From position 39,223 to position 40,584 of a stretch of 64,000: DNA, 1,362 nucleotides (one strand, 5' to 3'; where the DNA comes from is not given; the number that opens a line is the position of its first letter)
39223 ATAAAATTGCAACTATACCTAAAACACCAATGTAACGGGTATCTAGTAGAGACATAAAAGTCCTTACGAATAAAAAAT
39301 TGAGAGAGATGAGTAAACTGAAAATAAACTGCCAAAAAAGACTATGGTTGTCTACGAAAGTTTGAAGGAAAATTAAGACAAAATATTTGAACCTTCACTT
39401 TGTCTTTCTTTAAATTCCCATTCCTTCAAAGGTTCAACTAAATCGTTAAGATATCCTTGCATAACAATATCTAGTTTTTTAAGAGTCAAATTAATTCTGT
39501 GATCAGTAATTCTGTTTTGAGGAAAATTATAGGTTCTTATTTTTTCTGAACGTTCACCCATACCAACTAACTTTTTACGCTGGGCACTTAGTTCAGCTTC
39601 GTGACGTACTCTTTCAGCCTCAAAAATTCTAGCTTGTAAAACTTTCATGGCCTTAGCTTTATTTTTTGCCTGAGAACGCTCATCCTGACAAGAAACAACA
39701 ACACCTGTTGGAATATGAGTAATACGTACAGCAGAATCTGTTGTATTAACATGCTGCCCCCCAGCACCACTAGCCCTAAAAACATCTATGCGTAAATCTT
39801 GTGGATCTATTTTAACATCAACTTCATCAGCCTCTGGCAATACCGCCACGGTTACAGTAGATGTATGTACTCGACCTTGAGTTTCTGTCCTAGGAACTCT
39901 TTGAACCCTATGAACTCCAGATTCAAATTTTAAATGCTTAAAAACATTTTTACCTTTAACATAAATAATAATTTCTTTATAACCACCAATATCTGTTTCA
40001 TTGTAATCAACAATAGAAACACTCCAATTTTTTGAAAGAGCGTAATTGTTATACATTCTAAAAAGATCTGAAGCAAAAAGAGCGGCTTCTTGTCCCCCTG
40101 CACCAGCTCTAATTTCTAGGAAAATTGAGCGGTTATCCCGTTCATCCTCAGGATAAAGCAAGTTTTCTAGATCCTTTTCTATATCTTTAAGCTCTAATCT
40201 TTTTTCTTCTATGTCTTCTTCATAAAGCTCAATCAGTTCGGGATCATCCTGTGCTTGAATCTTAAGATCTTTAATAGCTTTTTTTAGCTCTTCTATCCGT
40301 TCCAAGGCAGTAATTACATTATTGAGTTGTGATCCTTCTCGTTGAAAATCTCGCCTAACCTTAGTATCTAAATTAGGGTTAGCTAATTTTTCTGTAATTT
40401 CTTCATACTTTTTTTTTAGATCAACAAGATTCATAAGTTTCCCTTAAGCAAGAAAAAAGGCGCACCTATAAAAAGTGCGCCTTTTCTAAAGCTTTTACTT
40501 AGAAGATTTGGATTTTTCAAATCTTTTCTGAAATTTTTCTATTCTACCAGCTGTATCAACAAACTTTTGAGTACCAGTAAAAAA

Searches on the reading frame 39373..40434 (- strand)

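Call 96: search_protein_families(library=pfam, proteins=[window:39373-40434:-], max_evalue=0.00001)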
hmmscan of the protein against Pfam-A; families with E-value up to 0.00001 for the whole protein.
window:39373-40434:- (353 aa): 2 families
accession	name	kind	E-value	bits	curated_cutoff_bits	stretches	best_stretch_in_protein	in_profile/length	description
PF03462.23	PCRF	-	6.4e-66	222.3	24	1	6-196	1-194/194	PCRF domain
PF00472.26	RF-1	-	3.1e-45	153.3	35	1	203-313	1-116/116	RF-1 domain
